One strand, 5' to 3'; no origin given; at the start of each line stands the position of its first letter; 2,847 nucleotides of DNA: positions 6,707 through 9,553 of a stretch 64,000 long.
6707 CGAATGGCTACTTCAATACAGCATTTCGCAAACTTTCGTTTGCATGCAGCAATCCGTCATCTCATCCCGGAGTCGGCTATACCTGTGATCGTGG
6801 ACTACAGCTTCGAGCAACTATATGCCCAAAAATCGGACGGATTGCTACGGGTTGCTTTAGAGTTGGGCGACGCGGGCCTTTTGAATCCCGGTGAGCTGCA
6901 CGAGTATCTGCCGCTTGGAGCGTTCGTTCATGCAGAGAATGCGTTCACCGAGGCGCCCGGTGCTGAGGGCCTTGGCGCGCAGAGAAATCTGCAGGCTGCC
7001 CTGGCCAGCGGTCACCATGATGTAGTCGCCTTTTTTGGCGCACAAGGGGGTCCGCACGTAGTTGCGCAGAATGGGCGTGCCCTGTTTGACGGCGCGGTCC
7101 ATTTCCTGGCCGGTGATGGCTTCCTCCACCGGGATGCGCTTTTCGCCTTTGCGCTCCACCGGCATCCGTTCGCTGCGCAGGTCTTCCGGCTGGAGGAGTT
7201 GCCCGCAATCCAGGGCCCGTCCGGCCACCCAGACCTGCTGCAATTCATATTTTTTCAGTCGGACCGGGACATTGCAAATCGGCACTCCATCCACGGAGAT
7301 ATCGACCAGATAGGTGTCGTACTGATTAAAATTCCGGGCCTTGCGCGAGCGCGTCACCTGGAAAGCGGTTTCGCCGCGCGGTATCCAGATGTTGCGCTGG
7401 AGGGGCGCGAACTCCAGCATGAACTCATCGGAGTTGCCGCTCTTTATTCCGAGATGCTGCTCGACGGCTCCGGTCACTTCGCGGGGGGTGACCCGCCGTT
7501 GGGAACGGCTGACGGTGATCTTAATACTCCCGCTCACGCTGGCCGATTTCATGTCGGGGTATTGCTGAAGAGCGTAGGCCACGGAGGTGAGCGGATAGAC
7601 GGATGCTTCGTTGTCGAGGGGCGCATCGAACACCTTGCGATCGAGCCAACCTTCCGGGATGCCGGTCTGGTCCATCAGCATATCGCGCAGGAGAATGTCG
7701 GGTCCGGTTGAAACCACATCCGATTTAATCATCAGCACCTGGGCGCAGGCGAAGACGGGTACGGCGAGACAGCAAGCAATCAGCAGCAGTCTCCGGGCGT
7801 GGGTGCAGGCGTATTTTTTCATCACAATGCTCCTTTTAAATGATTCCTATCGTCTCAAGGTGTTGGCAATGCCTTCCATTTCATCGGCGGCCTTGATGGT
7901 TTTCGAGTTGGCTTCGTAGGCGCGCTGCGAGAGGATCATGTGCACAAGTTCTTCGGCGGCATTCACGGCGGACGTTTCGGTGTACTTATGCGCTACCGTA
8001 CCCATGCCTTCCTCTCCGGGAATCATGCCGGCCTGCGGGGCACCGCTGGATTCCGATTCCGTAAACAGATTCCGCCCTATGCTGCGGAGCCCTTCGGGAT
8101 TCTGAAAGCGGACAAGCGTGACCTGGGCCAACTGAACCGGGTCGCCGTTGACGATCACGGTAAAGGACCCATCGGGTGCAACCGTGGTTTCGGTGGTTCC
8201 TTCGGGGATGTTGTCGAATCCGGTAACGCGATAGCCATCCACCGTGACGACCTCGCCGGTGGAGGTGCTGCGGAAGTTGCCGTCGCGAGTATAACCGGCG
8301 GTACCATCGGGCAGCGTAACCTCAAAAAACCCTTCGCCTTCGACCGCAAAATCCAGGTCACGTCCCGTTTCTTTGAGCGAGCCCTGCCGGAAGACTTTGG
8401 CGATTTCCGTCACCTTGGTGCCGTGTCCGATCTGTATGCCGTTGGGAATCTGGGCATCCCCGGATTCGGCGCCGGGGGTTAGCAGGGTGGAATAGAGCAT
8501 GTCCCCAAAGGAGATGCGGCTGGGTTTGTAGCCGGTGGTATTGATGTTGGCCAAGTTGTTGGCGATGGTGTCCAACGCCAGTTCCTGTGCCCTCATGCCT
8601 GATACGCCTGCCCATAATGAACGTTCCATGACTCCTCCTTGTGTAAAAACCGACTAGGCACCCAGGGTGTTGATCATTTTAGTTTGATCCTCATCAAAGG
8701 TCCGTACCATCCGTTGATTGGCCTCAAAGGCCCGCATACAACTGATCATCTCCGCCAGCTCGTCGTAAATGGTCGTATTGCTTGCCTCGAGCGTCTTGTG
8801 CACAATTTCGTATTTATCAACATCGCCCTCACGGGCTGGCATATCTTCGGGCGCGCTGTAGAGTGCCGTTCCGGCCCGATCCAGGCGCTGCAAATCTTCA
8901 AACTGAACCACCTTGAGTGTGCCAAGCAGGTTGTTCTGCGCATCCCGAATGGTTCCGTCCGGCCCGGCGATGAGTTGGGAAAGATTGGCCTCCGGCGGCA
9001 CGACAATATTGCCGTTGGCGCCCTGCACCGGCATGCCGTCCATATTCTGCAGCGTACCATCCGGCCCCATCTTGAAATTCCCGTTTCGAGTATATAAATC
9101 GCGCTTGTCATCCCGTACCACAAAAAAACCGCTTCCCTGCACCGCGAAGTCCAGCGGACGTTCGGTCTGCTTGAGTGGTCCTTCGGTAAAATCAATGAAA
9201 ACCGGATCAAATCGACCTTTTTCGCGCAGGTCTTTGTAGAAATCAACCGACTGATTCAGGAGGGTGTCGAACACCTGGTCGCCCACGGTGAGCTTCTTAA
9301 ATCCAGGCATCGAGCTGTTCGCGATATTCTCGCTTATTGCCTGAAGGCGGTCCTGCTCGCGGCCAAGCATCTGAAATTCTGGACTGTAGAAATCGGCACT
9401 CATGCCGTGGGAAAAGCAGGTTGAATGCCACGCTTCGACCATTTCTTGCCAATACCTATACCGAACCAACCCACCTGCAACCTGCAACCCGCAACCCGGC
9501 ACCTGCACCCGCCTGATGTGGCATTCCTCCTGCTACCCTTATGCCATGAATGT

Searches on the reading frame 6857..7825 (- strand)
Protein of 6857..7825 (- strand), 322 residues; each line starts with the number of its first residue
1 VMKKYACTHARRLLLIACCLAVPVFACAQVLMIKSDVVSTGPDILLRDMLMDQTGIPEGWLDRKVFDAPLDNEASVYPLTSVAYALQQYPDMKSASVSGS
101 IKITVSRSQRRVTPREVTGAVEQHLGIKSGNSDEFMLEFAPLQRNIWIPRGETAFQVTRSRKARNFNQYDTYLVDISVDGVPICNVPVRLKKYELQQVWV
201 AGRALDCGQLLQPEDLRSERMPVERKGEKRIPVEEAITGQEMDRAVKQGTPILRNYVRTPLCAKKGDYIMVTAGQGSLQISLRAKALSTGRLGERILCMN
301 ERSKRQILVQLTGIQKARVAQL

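Call 6: search_protein_families(library=pfam, proteins=[window:6857-7825:-])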
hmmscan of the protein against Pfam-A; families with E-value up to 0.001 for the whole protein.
window:6857-7825:- (322 aa): 2 families
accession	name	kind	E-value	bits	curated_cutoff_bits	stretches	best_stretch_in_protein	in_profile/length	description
PF13144.11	ChapFlgA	-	2.2e-21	76.6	23.8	1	197-319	2-122/122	Chaperone for flagella basal body P-ring formation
PF08666.17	SAF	-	2.7e-05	25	21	1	198-257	3-62/63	SAF domain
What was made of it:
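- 6857..7825 (-): flgA (P-ring assembly chaperone), last gene of the conserved promoter-to-stop module. Pfam ChapFlgA (call 6).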

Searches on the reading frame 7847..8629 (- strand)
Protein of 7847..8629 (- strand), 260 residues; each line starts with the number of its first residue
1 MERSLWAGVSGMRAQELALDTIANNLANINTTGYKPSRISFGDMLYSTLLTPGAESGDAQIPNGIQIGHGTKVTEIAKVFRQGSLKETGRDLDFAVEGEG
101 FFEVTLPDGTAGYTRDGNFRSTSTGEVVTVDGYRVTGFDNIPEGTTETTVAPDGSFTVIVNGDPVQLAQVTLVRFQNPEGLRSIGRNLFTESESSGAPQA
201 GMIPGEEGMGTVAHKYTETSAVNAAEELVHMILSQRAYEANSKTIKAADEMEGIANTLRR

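Call 6: search_protein_families(library=pfam, proteins=[window:7847-8629:-])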
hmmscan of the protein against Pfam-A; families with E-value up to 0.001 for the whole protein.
window:7847-8629:- (260 aa): 3 families
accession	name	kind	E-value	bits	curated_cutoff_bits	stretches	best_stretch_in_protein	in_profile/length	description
PF22692.1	LlgE_F_G_D1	-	7.3e-19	68.1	27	1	95-157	1-63/64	Flagellar hook protein FlgE/F/G D1 domain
PF06429.18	Flg_bbr_C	-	2.9e-16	59.1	23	1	216-258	4-46/46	Flagellar basal body rod FlgEFG protein C-terminal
PF00460.25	Flg_bb_rod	-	5.4e-12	45.8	20.7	1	8-35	4-31/31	Flagella basal body rod protein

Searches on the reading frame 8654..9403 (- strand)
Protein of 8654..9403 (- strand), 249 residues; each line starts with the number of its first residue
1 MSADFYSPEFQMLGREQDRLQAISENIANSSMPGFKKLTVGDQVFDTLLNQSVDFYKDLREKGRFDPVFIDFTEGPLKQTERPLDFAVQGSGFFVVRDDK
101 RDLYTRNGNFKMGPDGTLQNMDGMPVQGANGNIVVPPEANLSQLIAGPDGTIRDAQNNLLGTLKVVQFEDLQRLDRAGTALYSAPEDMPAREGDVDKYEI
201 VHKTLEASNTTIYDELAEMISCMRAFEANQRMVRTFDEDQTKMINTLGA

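Call 6: search_protein_families(library=pfam, proteins=[window:8654-9403:-])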
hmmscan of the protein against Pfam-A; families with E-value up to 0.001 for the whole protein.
window:8654-9403:- (249 aa): 2 families
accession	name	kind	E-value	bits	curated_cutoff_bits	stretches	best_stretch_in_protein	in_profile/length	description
PF22692.1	LlgE_F_G_D1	-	2.3e-14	53.8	27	1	87-152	1-62/64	Flagellar hook protein FlgE/F/G D1 domain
PF06429.18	Flg_bbr_C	-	9.5e-10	38.3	23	1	204-245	4-45/46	Flagellar basal body rod FlgEFG protein C-terminal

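Call 8: find_homologous_proteins(query=window:8654-9403:-)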
Query window:8654-9403:- (249 aa): 63 proteins with E <= 0.001 among 269 candidates.
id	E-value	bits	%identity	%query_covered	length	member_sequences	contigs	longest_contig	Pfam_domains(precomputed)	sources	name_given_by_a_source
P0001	4.4e-157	539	96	100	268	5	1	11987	PF06429.19,PF22692.2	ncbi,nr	ncbi:MAG: flagellar hook basal-body protein [Kiritimatiellae bacterium]|nr:flagellar hook basal-body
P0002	1.4e-131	456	80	100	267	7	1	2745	PF06429.19,PF22692.2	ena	-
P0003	2.0e-130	452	83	96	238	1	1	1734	PF06429.19,PF22692.2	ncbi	-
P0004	4.9e-98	346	64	96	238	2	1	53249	PF06429.19,PF22692.2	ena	-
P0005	4.0e-97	343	64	95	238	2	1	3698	PF06429.19,PF22692.2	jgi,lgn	jgi:flagellar basal body rod protein FlgG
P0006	1.3e-91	325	61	95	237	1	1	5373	PF06429.19,PF22692.2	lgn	-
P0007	1.6e-74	269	55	87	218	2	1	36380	PF06429.19,PF22692.2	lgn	-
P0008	4.0e-35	140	39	88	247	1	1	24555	PF06429.19,PF00460.26,PF22692.2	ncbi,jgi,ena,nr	ncbi:MAG TPA: flagellar basal-body rod protein FlgF [Bacteroidota bacterium]|nr:flagellar basal-body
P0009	5.8e-30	123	32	92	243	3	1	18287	PF06429.19,PF22692.2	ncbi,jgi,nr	ncbi:MAG TPA: flagellar basal-body rod protein FlgF [bacterium]|nr:flagellar basal-body rod protein 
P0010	3.7e-28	117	35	92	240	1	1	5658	PF06429.19,PF22692.2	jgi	jgi:flagellar basal-body rod protein FlgF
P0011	7.6e-26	110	35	88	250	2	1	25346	PF06429.19,PF22692.2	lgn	-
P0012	2.4e-25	108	36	88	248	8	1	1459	PF06429.19,PF00460.26,PF22692.2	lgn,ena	-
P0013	8.6e-23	100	33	96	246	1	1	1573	PF06429.19,PF00460.26,PF22692.2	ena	-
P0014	5.6e-21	94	32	92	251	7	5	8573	PF06429.19,PF22692.2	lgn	-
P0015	8.3e-21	93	33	87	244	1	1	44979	PF06429.19,PF00460.26,PF22692.2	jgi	jgi:flagellar basal-body rod protein FlgF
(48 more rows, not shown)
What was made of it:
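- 8654..9403 (-): flgF (proximal rod protein), 249 aa. Pfam LlgE_F_G_D1 and Flg_bbr_C (call 6); homologues in call 8.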

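Call 12: find_related_loci(query=A2, collection=genome_contigs, flank=10000)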
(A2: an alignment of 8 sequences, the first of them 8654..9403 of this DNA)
Query A2 (249 aa) in genome_contigs; peptide patterns used: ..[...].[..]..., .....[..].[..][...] (x = any residue, [..] = any of these).
73 stretches matched a pattern; 2 encode a relative of the query (tblastn E <= 1e-3); 2 distinct loci.
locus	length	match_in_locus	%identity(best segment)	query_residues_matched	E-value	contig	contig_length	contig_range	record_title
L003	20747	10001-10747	96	1-249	3e-165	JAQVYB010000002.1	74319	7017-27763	MAG: Kiritimatiellae bacterium isolate STF2_14 NODE_605_length_74319_cov_3.602491_Sandtown_F2, whole genome shotgun sequ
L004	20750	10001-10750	80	1-249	4e-139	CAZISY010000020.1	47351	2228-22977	MAG TPA_asm: uncultured Verrucomicrobiota bacterium isolate SRP192927_co3_639 genome assembly, contig: NODE_1245_length_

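Call 13: find_related_loci(query=A2, collection=metagenome_contigs, flank=6000)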
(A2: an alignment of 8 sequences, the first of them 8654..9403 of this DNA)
Query A2 (249 aa) in metagenome_contigs; peptide patterns used: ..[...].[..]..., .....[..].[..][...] (x = any residue, [..] = any of these).
140 stretches matched a pattern; 2 encode a relative of the query (tblastn E <= 1e-3); 2 distinct loci.
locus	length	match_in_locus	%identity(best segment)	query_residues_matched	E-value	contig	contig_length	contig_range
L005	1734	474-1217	83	1-248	1e-159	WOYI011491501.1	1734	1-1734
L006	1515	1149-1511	77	1-121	7e-65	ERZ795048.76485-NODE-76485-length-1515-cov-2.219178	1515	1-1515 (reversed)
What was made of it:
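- Tried and rejected: The genome_contigs and metagenome_contigs scans with a FlgF alignment returned only 2 loci each (calls 12, 13).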

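Call 14: find_encoding_contigs(protein=P0004, flank=10000, max_places=3)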
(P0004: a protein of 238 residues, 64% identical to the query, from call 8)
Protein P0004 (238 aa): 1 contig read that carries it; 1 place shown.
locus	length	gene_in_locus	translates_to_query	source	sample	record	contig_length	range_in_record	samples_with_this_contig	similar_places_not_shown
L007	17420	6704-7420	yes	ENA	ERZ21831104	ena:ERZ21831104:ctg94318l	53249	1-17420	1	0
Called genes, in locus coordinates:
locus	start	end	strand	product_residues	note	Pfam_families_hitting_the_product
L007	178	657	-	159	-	PF00702:Hydrolase, PF13419:HAD_2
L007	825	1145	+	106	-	-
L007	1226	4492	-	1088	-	PF00515:TPR_1 (faint), PF07719:TPR_2 (faint), PF12895:ANAPC3 (faint), PF13181:TPR_8 (faint), PF13371:TPR_9 (faint), PF13424:TPR_12 (faint), PF13428:TPR_14 (faint), PF13431:TPR_17 (faint), +4 more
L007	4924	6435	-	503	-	PF08903:DUF1846, PF20921:DUF1846_C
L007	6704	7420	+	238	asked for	PF22692:LlgE_F_G_D1, PF06429:Flg_bbr_C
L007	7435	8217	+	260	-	PF00460:Flg_bb_rod, PF22692:LlgE_F_G_D1, PF06429:Flg_bbr_C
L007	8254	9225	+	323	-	PF13144:ChapFlgA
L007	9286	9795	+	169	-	-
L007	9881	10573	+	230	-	-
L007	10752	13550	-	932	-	PF00176:SNF2-rel_dom, PF04851:ResIII, PF00271:Helicase_C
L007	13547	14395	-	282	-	PF08538:DUF1749, PF12146:Hydrolase_4, PF00561:Abhydrolase_1, PF12697:Abhydrolase_6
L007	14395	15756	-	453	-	PF02646:RmuC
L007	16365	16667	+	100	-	PF02049:FliE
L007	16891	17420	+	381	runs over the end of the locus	PF13173:AAA_14, PF13635:DUF4143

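Call 15: find_encoding_contigs(protein=P0005, flank=10000, max_places=3)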
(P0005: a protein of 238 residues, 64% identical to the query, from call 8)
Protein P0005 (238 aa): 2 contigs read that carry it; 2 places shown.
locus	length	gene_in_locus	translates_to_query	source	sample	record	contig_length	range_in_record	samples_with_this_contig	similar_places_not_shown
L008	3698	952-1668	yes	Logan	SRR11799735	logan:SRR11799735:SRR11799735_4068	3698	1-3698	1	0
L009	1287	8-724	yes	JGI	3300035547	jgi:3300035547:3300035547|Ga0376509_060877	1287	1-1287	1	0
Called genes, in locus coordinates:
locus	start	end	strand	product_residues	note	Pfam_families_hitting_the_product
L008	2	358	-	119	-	?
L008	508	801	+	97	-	-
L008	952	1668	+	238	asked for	PF22692:LlgE_F_G_D1, PF06429:Flg_bbr_C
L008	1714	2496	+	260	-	PF00460:Flg_bb_rod, PF22692:LlgE_F_G_D1, PF06429:Flg_bbr_C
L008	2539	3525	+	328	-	PF13144:ChapFlgA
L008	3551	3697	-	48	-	?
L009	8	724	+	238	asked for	PF22692:LlgE_F_G_D1, PF06429:Flg_bbr_C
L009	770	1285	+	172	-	?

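Call 16: find_encoding_contigs(protein=P0006, flank=10000, max_places=3)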
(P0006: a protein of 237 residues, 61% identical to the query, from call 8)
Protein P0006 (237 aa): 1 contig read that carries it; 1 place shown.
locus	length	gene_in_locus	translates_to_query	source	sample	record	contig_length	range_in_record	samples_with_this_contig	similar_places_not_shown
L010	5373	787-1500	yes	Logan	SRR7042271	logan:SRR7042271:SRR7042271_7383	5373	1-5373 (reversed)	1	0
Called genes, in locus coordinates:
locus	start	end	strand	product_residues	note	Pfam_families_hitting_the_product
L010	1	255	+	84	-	?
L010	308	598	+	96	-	-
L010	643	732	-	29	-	-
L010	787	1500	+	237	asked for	PF22692:LlgE_F_G_D1, PF06429:Flg_bbr_C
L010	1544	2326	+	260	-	PF00460:Flg_bb_rod, PF22692:LlgE_F_G_D1, PF06429:Flg_bbr_C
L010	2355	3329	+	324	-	PF13144:ChapFlgA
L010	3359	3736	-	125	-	PF01740:STAS, PF13466:STAS_2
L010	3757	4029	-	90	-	PF14357:DUF4404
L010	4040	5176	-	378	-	PF21545:T7SS_EccA1_N (faint), PF25063:ARM_TT21_C (faint), PF07719:TPR_2 (faint), PF13428:TPR_14 (faint), PF23914:TPR_CcmH_CycH (weak), PF14559:TPR_19 (weak), PF12895:ANAPC3 (weak), PF13424:TPR_12 (weak), +6 more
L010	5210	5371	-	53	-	?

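Call 17: find_encoding_contigs(protein=P0007, flank=10000, max_places=3)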
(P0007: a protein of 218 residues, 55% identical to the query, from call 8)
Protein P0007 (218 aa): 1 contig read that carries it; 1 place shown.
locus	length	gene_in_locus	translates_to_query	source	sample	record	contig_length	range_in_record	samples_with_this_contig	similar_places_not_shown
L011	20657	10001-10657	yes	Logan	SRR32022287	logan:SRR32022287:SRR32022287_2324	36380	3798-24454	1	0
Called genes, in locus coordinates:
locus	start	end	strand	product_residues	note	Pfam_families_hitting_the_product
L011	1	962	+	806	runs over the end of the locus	PF00069:Pkinase, PF07714:PK_Tyr_Ser-Thr, PF01636:APH (faint), PF03109:ABC1 (weak)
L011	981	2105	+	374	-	PF00027:cNMP_binding, PF00512:HisKA, PF02518:HATPase_c, PF14501:HATPase_c_5 (weak)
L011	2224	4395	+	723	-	PF03968:LptD_N (weak)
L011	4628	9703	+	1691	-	PF13620:CarboxypepD_reg (faint), PF13715:CarbopepD_reg_2 (faint)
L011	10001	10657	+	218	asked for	PF22692:LlgE_F_G_D1, PF06429:Flg_bbr_C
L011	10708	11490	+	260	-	PF00460:Flg_bb_rod, PF22692:LlgE_F_G_D1, PF06429:Flg_bbr_C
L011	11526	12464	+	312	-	PF08666:SAF (weak), PF13144:ChapFlgA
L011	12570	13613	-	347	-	PF01408:GFO_IDH_MocA, PF22725:GFO_IDH_MocA_C3, PF02894:GFO_IDH_MocA_C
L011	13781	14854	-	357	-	-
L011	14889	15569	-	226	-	-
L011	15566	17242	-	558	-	PF12796:Ank_2, PF00023:Ank (weak), PF13637:Ank_4, PF00023:Ank (weak), PF00023:Ank, PF13857:Ank_5, PF12796:Ank_2, PF13637:Ank_4, +10 more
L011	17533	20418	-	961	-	PF12729:4HB_MCP_1, PF00672:HAMP, PF18947:HAMP_2, PF00015:MCPsignal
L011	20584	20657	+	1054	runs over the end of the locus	PF25064:ARM_TT21_5th (faint), PF13428:TPR_14 (faint), PF23914:TPR_CcmH_CycH (faint), PF00515:TPR_1 (faint), PF13374:TPR_10 (faint), PF13432:TPR_16 (weak), PF12895:ANAPC3 (weak), PF14559:TPR_19 (weak), +9 more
